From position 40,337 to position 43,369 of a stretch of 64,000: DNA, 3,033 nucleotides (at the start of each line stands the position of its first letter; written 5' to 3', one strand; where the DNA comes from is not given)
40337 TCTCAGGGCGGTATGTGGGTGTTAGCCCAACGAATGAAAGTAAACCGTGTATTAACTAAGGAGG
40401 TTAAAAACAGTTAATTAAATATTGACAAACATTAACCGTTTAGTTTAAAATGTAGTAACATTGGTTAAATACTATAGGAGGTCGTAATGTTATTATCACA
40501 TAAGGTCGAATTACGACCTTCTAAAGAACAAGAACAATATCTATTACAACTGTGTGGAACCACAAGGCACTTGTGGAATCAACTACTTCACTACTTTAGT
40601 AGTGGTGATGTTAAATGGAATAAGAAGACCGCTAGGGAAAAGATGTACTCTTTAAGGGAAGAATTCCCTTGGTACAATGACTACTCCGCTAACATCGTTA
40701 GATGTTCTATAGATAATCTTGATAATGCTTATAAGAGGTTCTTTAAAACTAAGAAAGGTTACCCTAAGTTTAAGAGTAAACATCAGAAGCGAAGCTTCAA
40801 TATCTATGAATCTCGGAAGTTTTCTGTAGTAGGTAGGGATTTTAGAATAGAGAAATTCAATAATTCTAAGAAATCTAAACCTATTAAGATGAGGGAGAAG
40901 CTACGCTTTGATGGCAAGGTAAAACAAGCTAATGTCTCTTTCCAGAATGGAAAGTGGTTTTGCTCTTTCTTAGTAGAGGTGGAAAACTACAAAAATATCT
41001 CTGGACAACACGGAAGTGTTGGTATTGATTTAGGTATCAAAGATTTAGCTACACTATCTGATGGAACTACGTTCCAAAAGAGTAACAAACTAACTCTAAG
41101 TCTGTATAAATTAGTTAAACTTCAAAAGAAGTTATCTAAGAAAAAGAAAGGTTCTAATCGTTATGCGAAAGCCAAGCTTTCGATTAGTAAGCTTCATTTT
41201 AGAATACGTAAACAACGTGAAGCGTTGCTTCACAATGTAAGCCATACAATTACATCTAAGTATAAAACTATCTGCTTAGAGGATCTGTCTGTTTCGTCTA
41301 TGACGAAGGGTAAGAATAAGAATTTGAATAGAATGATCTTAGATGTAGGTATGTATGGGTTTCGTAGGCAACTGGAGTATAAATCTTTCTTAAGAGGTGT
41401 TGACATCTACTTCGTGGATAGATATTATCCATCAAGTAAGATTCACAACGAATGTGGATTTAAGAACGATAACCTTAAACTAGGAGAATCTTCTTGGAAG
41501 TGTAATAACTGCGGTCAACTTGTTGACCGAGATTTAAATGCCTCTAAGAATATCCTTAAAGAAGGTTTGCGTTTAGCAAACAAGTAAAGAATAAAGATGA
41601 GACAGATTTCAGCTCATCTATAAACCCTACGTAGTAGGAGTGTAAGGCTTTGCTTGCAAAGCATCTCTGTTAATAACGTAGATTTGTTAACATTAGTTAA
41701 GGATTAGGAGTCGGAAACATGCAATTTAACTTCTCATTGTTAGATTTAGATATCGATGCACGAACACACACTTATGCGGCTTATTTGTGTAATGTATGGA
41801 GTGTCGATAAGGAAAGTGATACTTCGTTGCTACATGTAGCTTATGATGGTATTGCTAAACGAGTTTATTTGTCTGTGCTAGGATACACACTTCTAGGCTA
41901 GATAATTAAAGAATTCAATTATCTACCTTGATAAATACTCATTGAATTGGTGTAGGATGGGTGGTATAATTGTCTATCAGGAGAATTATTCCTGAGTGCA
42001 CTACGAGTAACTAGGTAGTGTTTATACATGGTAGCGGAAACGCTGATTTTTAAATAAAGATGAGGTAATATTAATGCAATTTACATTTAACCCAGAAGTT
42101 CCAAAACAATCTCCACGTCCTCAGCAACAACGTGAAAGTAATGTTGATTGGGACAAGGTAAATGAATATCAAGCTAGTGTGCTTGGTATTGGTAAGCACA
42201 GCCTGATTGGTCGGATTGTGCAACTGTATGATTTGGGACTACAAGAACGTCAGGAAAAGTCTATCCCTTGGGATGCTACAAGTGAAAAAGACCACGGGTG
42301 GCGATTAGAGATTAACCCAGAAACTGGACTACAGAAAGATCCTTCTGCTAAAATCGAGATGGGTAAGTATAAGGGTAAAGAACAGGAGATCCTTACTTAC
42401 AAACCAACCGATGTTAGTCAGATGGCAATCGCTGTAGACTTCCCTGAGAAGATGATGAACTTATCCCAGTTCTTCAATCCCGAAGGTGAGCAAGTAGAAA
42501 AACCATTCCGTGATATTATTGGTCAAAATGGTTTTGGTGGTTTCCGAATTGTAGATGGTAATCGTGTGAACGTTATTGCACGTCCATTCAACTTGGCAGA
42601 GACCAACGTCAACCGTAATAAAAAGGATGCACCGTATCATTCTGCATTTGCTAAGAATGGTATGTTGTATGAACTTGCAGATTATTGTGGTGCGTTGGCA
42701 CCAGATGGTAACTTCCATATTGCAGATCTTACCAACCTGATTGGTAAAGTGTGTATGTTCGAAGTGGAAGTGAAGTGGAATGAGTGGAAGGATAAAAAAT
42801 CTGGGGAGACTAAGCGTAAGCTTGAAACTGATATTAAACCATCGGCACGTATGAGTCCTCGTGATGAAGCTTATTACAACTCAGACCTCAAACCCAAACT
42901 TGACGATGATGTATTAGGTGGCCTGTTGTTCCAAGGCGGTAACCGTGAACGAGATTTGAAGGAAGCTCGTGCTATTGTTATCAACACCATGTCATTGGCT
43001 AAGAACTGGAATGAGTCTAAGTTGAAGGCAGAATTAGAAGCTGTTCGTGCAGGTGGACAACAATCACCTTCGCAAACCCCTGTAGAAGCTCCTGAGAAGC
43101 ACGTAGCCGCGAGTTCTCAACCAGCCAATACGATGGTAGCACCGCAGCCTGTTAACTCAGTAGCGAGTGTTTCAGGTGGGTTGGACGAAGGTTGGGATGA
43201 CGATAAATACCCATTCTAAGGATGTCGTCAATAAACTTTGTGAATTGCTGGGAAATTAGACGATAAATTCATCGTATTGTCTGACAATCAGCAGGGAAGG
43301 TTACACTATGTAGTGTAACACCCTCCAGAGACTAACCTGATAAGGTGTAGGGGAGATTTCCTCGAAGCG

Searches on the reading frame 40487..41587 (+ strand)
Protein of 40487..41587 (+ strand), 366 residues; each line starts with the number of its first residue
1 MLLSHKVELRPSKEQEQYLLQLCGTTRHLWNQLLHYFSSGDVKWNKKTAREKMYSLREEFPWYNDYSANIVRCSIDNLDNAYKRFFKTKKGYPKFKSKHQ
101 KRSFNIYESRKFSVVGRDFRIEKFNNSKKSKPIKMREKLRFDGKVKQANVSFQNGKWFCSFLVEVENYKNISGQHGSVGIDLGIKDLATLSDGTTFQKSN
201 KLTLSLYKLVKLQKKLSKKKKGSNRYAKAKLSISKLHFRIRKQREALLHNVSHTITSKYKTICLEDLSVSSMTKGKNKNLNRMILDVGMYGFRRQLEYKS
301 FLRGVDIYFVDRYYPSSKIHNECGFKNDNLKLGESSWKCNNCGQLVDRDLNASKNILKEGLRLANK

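Call 118: search_protein_families(library=pfam, proteins=[window:40487-41587:+], max_evalue=0.001)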
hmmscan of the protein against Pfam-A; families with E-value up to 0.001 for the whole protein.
window:40487-41587:+ (366 aa): 3 families
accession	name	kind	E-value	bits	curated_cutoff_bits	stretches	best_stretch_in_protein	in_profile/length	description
PF01385.25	OrfB_IS605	-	1.8e-22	80.2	30.5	1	161-274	2-118/120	Probable transposase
PF07282.18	Cas12f1-like_TNB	-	6.6e-17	61.9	26.3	1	291-356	3-60/60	Cas12f1-like, TNB domain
PF12323.14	HTH_OrfB_IS605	-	3.1e-08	33.4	21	1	1-36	1-37/47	Helix-turn-helix domain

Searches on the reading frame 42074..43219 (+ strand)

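Call 37: search_protein_families(library=phrogs, proteins=[window:42074-43219:+], max_evalue=0.00001)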
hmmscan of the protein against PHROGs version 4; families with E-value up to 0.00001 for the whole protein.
window:42074-43219:+ (381 aa): 1 family
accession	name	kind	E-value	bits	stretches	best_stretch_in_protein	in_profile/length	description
phrog_2544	-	unknown function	5.3e-94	316.7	1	3-377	4-359/362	-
